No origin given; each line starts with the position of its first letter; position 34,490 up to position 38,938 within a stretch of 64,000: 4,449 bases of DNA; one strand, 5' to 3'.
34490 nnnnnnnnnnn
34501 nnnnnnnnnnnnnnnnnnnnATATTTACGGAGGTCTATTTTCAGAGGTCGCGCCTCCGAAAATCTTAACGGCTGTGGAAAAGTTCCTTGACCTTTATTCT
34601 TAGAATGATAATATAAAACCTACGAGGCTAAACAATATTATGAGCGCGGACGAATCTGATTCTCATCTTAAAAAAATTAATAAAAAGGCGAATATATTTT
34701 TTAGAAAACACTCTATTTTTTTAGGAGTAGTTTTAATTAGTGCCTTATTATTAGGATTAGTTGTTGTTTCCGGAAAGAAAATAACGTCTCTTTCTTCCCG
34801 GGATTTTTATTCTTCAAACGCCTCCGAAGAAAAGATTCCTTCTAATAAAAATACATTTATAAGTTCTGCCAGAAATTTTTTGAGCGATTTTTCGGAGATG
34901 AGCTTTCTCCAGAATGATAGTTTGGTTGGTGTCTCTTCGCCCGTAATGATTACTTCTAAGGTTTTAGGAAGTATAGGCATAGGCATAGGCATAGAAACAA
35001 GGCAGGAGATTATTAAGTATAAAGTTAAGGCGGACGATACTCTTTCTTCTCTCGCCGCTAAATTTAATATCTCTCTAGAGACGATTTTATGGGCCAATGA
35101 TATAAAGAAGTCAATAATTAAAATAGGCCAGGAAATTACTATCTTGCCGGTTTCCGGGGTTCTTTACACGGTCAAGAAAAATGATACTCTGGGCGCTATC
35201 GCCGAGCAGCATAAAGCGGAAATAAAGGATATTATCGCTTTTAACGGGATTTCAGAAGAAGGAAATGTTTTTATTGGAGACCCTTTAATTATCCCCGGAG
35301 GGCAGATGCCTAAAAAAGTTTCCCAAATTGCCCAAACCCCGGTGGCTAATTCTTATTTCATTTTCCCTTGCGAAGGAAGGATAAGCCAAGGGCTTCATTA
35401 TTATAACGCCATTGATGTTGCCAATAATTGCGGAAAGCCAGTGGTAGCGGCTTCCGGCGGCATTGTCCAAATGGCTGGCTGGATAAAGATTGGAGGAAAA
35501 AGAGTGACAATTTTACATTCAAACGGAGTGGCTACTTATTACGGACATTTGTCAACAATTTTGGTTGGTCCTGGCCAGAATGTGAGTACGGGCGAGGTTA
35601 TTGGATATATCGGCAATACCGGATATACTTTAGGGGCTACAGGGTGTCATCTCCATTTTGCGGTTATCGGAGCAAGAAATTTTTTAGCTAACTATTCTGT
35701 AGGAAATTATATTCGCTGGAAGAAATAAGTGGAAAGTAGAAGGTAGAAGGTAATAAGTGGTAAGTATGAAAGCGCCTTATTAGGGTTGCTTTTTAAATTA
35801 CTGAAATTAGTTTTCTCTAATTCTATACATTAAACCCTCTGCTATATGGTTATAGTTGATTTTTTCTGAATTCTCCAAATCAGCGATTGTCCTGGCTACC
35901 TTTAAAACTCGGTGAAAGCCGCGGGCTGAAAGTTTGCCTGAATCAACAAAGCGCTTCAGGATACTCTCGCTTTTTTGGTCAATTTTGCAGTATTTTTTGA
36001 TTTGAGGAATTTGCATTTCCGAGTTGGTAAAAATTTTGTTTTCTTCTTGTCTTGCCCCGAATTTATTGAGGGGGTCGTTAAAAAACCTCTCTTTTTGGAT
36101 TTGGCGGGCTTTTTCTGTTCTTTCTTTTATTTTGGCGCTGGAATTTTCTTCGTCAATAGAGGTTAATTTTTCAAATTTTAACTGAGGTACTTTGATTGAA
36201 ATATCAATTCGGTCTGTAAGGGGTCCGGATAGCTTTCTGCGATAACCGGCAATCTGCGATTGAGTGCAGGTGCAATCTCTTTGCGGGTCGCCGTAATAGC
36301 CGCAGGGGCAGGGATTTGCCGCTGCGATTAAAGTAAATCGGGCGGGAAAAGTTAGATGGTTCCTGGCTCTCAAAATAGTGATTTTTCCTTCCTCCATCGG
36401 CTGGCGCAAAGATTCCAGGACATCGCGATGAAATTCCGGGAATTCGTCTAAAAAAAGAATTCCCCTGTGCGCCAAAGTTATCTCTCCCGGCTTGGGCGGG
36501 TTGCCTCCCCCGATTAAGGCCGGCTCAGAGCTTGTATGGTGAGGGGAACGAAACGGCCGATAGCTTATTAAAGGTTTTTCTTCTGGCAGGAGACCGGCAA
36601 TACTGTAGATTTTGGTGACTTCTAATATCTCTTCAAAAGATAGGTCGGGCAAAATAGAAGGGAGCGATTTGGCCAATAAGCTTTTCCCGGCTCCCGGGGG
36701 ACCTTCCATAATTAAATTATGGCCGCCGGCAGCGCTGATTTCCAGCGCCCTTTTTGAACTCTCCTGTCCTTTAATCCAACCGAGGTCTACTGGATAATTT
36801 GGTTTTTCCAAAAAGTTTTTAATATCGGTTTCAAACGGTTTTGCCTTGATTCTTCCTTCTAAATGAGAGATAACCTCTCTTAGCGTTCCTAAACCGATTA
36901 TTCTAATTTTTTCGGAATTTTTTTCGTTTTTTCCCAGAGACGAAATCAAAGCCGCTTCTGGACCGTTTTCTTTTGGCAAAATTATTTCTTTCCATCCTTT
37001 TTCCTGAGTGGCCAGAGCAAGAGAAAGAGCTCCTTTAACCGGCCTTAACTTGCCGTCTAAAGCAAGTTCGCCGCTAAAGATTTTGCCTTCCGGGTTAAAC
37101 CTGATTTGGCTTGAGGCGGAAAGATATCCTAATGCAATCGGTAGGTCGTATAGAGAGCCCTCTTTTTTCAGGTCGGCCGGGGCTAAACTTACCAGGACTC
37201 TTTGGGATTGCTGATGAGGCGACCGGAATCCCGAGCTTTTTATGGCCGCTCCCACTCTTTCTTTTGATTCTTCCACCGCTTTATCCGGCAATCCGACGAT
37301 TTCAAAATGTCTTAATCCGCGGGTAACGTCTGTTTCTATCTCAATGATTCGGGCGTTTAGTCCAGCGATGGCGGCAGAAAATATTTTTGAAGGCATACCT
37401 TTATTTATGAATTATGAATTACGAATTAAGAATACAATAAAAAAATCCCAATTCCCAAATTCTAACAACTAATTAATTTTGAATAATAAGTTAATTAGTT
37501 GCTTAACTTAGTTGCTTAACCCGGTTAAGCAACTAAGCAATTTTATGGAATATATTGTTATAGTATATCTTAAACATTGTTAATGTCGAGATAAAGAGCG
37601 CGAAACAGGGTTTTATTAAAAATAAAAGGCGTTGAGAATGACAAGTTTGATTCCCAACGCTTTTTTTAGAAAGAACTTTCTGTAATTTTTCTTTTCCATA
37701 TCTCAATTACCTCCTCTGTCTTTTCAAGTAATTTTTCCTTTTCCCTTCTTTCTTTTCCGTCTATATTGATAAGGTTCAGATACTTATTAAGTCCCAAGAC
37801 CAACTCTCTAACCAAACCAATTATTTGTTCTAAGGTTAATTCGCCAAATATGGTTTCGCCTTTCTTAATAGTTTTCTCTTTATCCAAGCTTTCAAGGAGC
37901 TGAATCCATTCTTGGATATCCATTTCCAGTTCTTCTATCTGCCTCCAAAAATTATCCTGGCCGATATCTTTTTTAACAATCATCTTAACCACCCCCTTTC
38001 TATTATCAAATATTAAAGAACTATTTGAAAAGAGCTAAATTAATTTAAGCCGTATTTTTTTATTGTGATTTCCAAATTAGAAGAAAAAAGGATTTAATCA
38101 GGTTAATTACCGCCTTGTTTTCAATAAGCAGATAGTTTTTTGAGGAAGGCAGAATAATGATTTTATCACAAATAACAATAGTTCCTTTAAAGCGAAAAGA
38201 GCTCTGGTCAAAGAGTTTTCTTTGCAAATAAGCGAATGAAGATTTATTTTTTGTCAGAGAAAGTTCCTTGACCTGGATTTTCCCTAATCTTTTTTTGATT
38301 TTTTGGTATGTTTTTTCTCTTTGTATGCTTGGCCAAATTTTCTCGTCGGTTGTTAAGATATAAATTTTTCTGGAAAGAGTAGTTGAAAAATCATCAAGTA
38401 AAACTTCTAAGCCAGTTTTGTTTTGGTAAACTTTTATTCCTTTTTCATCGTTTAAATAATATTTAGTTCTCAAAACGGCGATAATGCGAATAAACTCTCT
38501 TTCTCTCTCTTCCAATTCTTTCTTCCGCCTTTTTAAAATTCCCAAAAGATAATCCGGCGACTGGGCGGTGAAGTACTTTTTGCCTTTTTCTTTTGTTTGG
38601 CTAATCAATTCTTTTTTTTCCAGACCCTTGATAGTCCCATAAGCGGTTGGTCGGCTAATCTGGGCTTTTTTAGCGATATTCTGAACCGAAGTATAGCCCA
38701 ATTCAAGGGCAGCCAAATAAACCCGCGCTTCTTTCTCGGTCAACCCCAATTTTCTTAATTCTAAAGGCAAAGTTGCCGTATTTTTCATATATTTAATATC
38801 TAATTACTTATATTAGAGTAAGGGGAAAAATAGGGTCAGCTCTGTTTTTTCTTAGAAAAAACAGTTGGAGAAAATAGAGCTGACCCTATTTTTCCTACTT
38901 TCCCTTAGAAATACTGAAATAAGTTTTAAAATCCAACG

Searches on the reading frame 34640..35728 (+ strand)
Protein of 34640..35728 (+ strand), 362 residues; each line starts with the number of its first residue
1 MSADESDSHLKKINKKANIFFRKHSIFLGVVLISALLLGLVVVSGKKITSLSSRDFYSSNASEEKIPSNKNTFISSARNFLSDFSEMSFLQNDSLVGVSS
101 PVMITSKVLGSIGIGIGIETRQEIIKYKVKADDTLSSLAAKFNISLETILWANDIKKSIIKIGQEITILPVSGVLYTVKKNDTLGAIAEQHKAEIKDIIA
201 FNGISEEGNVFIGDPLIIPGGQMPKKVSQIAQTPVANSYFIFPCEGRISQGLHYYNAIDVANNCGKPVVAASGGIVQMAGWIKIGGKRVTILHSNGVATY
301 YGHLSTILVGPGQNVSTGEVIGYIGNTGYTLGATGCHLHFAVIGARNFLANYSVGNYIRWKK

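Call 58: search_protein_families(library=pfam, proteins=[window:34640-35728:+], max_evalue=0.00001)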
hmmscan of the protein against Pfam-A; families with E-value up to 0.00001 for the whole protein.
window:34640-35728:+ (362 aa): 3 families
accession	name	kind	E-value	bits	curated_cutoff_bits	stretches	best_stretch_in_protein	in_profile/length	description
PF01476.26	LysM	-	1.7e-23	82.7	20.9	2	127-168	1-42/43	LysM domain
PF01551.29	Peptidase_M23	-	4.2e-23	81.8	28.7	1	255-343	3-88/96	Peptidase family M23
PF23473.1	LysM3_LYK4_5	-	1.5e-09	38.2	29.3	0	126-160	4-38/48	LYK4/5 LysM3 domain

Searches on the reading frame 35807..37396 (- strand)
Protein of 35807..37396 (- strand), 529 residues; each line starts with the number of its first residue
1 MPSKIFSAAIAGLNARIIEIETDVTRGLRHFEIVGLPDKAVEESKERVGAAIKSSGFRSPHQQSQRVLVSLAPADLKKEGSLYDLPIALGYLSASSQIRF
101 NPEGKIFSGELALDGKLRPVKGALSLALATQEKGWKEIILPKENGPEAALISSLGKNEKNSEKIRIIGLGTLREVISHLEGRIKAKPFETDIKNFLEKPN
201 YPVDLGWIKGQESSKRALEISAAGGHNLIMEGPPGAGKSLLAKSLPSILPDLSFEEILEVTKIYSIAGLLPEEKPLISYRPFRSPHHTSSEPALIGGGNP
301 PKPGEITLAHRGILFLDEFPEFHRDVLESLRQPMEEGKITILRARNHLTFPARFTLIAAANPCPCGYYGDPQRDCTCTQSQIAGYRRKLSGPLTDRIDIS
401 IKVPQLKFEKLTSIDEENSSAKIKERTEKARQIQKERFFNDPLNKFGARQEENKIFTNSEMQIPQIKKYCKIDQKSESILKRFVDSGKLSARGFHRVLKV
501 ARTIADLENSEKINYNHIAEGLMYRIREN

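Call 58: search_protein_families(library=pfam, proteins=[window:35807-37396:-], max_evalue=0.00001)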
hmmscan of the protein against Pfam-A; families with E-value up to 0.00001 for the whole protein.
window:35807-37396:- (529 aa): 5 families
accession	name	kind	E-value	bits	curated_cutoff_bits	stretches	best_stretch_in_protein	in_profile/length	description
PF01078.27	Mg_chelatase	-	1.1e-93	312.8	20.3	1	204-410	1-206/207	Magnesium chelatase, subunit ChlI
PF13541.12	ChlI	-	3.4e-41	140.4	27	1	20-144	1-121/121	Subunit ChlI of Mg-chelatase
PF13335.12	Mg_chelatase_C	-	3.1e-29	101.8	26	1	418-525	2-94/94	Magnesium chelatase, subunit ChlI C-terminal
PF00493.29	MCM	-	3.2e-10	39.9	23.3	1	303-368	114-178/224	MCM P-loop domain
PF07728.20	AAA_5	-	3.6e-09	37.2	22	0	311-364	67-125/139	AAA domain (dynein-related subfamily)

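Call 77: find_homologous_proteins(query=window:35807-37396:-, max_evalue=1e-50)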
Query window:35807-37396:- (529 aa): 8000 proteins with E <= 1e-50 among 8000 candidates; the best 120 are listed.
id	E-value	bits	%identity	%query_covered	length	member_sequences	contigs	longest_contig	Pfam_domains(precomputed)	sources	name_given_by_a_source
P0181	0.0e+0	1176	100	100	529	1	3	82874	PF13335.13,PF05362.20,PF00493.30,PF07728.21,PF01078.28,PF13541.13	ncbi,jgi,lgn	-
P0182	6.9e-286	967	83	100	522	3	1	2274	PF13335.13,PF05362.20,PF00493.30,PF07728.21,PF01078.28,PF13541.13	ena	-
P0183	3.9e-279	945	81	100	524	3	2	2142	PF13335.13,PF05362.20,PF00493.30,PF07728.21,PF01078.28,PF13541.13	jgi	-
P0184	4.8e-269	911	78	100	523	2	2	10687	PF13335.13,PF05362.20,PF00493.30,PF07728.21,PF01078.28,PF13541.13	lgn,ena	-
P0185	2.0e-267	906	77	100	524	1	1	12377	PF13335.13,PF05362.20,PF00493.30,PF07728.21,PF01078.28,PF13541.13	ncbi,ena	-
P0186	3.8e-263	892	76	100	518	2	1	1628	PF13335.13,PF05362.20,PF00493.30,PF07728.21,PF01078.28,PF13541.13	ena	-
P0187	2.2e-261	886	75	100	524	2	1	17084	PF00158.33,PF13335.13,PF05362.20,PF00493.30,PF07728.21,PF01078.28,PF13541.13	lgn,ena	-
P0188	2.2e-260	883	76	100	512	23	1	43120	PF00158.33,PF13335.13,PF05362.20,PF00493.30,PF07728.21,PF01078.28,PF13541.13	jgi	-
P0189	1.1e-258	877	75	100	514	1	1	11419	PF00158.33,PF13335.13,PF05362.20,PF00493.30,PF07728.21,PF01078.28,PF13541.13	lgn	-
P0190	2.5e-258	876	74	100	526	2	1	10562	PF00158.33,PF13335.13,PF00493.30,PF07728.21,PF01078.28,PF13541.13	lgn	-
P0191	3.7e-258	875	75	100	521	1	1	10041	PF00158.33,PF13335.13,PF05362.20,PF00493.30,PF07728.21,PF01078.28,PF13541.13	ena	-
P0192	3.0e-257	872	75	100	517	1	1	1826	PF00158.33,PF13335.13,PF00493.30,PF07728.21,PF01078.28,PF13541.13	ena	-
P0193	2.7e-256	869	75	100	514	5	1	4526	PF00158.33,PF13335.13,PF00493.30,PF07728.21,PF01078.28,PF13541.13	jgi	-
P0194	6.9e-256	868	75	100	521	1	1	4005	PF00158.33,PF13335.13,PF00493.30,PF07728.21,PF01078.28,PF13541.13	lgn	-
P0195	1.7e-255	867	75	100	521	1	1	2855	PF00158.33,PF13335.13,PF00493.30,PF07728.21,PF01078.28,PF13541.13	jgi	-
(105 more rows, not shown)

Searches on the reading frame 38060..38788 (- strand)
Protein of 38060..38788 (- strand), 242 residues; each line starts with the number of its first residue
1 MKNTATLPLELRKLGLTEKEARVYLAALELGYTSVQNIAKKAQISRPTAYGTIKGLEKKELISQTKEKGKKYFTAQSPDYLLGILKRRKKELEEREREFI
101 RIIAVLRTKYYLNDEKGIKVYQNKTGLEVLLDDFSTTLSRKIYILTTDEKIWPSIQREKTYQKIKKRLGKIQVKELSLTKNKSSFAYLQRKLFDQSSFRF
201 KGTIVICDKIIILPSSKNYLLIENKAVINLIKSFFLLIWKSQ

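Call 58: search_protein_families(library=pfam, proteins=[window:38060-38788:-], max_evalue=0.00001)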
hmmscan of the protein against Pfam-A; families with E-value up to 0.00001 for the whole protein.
window:38060-38788:- (242 aa): 1 family
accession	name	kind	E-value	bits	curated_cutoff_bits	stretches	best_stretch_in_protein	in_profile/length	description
PF01978.25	TrmB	-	2.1e-14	53.6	25.6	1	11-74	1-64/68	Sugar-specific transcriptional regulator TrmB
